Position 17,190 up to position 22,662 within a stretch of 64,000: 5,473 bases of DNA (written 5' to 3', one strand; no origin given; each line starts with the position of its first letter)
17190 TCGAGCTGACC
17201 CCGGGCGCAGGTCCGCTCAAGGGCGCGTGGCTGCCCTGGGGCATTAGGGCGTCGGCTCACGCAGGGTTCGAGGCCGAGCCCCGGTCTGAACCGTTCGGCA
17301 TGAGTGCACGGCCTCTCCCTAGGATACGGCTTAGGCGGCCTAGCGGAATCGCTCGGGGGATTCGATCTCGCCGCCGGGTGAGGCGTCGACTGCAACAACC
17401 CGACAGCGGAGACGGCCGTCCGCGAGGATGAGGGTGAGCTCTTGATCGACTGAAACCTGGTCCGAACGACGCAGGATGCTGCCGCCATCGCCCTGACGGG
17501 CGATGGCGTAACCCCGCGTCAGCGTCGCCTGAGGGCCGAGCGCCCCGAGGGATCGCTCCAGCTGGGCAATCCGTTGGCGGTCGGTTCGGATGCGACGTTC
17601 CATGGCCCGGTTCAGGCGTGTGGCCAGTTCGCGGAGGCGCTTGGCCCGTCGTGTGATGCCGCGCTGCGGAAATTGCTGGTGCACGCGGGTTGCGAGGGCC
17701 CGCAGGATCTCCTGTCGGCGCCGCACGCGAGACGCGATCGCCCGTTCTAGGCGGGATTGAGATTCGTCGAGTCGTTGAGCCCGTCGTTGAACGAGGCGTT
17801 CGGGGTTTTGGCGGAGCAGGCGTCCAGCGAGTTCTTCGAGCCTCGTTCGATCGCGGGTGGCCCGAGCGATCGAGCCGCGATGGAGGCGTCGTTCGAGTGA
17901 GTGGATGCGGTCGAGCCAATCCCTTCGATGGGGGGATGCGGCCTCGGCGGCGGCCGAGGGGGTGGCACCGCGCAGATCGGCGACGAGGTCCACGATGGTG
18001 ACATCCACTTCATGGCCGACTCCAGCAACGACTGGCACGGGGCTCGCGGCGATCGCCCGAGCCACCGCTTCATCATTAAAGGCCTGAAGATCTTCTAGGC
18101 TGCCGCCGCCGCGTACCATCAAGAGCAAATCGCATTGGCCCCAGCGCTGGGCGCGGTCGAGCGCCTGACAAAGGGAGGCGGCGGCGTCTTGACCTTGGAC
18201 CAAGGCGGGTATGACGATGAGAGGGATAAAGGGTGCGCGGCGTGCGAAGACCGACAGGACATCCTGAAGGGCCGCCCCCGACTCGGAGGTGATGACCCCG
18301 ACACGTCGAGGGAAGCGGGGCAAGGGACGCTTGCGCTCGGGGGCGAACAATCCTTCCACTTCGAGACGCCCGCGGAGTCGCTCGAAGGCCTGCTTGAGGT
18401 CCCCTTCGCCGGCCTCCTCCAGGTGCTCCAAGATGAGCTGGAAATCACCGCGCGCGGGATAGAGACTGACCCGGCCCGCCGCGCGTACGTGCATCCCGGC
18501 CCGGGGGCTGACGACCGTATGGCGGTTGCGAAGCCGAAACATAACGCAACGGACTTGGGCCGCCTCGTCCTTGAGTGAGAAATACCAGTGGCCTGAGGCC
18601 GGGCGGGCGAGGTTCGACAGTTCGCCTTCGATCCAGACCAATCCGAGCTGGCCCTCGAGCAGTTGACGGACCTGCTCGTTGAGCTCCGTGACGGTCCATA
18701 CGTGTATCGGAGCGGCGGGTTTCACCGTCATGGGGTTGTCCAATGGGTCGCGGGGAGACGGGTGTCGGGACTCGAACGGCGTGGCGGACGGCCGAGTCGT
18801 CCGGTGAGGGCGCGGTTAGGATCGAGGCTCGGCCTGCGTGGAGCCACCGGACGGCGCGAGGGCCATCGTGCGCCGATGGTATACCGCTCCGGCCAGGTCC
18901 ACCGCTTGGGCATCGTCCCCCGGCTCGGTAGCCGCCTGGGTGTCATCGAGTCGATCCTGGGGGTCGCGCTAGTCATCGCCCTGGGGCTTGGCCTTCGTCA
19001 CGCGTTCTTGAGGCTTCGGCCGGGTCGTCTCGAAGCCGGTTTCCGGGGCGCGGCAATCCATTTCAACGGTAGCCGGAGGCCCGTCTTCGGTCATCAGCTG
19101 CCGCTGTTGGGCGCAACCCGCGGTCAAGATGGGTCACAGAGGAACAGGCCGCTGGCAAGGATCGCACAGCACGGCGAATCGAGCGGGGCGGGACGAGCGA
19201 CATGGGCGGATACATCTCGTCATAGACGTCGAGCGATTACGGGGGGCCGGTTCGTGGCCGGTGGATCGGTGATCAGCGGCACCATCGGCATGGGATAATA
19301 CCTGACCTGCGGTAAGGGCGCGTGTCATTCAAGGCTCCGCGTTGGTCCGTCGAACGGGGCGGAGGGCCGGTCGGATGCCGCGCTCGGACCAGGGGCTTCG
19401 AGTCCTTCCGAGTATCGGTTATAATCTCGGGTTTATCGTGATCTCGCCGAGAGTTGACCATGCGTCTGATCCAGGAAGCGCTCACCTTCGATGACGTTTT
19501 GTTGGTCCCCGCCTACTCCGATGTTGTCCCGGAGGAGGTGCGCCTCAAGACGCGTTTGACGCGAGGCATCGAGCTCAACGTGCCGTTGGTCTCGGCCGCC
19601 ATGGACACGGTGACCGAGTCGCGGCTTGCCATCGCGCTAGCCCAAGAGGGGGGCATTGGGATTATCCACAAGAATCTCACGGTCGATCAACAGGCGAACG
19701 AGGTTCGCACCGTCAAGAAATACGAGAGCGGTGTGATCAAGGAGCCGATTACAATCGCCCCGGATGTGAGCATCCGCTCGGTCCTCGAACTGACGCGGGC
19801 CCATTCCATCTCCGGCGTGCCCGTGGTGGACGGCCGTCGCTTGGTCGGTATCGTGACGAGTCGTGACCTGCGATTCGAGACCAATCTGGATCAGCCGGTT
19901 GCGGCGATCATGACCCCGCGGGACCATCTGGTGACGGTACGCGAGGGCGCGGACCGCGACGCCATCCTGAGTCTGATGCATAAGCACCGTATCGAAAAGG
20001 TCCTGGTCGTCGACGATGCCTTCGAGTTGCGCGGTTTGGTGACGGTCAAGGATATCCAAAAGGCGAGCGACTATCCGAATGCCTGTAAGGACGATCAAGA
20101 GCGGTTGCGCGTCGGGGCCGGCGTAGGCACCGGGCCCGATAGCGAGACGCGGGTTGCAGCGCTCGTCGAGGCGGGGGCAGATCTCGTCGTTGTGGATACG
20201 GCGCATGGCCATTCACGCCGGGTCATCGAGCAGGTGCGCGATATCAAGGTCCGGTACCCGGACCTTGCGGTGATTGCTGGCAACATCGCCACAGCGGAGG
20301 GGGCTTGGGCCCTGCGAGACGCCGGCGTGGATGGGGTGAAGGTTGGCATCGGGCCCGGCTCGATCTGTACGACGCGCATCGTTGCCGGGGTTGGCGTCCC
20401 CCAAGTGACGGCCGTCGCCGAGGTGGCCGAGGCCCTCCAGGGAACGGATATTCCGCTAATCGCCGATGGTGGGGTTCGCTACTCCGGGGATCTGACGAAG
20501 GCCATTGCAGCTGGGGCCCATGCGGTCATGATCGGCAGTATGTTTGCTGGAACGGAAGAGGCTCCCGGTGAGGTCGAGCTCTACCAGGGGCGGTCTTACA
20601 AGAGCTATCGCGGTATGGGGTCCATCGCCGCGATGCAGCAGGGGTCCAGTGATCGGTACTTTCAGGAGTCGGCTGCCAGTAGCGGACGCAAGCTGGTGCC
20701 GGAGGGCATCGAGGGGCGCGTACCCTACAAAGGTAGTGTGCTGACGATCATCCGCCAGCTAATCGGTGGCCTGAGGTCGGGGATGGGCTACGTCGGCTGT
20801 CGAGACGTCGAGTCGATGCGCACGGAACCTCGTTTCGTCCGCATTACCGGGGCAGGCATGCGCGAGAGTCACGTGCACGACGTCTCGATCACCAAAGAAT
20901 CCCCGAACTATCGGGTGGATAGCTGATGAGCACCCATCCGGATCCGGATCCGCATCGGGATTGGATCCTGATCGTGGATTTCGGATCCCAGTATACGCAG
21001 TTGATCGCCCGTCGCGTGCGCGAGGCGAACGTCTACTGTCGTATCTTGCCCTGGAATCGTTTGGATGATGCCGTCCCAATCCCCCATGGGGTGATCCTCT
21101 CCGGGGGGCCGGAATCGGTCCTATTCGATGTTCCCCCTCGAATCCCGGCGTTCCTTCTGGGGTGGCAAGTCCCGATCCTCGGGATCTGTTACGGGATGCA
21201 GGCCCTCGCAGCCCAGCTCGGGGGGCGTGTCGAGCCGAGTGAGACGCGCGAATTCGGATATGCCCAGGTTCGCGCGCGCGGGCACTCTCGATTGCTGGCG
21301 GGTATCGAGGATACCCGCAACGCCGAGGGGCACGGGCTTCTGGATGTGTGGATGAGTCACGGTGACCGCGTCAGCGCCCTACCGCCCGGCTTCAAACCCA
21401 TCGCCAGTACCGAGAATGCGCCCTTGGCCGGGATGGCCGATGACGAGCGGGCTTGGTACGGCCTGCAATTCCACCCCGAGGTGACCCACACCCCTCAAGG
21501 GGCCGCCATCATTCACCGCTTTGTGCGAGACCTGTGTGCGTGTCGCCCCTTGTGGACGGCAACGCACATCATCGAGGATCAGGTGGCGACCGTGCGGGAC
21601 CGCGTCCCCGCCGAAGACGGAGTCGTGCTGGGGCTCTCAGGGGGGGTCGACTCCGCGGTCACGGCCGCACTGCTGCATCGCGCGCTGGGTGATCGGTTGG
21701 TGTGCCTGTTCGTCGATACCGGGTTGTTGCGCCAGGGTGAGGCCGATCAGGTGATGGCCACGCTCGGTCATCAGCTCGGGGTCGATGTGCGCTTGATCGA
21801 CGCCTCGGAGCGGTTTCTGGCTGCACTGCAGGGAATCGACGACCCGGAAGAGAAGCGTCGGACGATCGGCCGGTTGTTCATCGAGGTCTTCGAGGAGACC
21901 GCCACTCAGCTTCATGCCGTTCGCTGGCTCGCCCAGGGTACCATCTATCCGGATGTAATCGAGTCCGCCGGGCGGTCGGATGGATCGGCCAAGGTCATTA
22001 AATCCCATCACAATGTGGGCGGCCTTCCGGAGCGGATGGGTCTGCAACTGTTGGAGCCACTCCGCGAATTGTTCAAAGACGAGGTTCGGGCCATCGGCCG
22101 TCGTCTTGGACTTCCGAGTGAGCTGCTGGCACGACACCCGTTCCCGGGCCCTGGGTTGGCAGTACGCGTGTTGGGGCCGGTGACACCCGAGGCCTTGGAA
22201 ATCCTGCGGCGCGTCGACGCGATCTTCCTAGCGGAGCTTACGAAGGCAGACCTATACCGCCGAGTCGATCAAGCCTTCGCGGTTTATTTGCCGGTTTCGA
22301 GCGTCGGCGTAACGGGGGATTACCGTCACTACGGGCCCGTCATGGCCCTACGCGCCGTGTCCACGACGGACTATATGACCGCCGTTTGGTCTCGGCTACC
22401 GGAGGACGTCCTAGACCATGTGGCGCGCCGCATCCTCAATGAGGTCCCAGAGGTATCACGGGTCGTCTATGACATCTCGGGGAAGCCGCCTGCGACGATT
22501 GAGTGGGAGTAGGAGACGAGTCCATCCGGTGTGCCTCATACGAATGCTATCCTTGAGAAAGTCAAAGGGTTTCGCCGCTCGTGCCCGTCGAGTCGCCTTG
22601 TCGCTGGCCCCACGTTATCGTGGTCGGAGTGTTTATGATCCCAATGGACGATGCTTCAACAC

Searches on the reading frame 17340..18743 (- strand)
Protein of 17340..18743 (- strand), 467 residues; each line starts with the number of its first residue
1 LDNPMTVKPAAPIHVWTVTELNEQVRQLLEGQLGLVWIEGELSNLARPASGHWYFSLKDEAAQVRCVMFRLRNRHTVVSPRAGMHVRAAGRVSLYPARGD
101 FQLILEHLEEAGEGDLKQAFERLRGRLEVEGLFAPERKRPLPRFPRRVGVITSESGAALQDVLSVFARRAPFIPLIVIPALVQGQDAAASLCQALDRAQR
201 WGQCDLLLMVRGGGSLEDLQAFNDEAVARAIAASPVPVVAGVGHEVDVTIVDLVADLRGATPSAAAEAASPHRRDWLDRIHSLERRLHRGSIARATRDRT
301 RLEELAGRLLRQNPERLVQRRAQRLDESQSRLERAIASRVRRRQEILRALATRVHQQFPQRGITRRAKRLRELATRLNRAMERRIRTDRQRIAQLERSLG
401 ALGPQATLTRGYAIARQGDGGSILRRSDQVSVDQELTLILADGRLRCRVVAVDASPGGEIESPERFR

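Call 78: search_protein_families(library=pfam, proteins=[window:17340-18743:-], max_evalue=0.00001)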
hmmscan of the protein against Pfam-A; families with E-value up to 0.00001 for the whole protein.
window:17340-18743:- (467 aa): 3 families
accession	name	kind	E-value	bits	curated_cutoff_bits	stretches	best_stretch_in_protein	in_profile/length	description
PF02601.20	Exonuc_VII_L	-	8.5e-106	354.4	35.9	1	132-447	1-314/315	Exonuclease VII, large subunit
PF13742.12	tRNA_anti_2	-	1.2e-29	102.8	27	1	16-108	1-94/95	OB-fold nucleic acid binding domain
PF01336.31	tRNA_anti-codon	-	3.2e-10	40.2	27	1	36-109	1-73/75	OB-fold nucleic acid binding domain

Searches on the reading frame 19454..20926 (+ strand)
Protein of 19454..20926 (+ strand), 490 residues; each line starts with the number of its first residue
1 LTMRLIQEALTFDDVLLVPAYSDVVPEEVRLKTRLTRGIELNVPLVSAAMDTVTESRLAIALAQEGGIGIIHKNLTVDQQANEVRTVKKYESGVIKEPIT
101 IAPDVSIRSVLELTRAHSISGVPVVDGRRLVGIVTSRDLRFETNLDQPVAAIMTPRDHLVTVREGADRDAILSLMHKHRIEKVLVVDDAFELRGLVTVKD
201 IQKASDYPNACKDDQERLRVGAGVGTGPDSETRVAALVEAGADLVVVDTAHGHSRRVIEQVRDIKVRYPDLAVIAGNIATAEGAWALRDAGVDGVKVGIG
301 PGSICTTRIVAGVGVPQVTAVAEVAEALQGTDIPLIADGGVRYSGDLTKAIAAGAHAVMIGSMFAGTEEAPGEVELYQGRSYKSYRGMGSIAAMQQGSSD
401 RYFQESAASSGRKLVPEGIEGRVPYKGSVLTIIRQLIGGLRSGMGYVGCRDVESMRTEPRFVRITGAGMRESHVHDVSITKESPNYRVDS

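Call 78: search_protein_families(library=pfam, proteins=[window:19454-20926:+], max_evalue=0.00001)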
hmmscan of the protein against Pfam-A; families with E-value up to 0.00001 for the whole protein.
window:19454-20926:+ (490 aa): 4 families
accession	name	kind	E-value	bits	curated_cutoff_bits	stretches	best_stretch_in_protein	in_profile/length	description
PF00478.31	IMPDH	-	5e-164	545.8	25.6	1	9-475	1-345/345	IMP dehydrogenase / GMP reductase domain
PF00571.33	CBS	-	3.5e-19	69.3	24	2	95-140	6-52/57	CBS domain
PF03060.21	NMO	-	3e-14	53.6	28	1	185-372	60-233/331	Nitronate monooxygenase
PF01070.24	FMN_dh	-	2.9e-07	30.3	24.9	1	271-365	219-306/350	FMN-dependent dehydrogenase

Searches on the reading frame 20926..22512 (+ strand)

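Call 78: search_protein_families(library=pfam, proteins=[window:20926-22512:+], max_evalue=0.00001)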
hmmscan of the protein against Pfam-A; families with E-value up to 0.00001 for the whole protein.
window:20926-22512:+ (528 aa): 4 families
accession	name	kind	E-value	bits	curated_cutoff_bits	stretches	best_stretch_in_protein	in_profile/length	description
PF00117.34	GATase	-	3.8e-38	131.5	22.8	1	15-201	1-188/190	Glutamine amidotransferase class-I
PF00958.27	GMP_synt_C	-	1.1e-37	128.3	27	1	437-527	2-92/92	GMP synthase C terminal domain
PF02540.23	NAD_synthase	-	1.4e-11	44.4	21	1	219-306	5-94/242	NAD synthase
PF07722.19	Peptidase_C26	-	5.2e-07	30.1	20.5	1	79-185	103-219/219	Peptidase C26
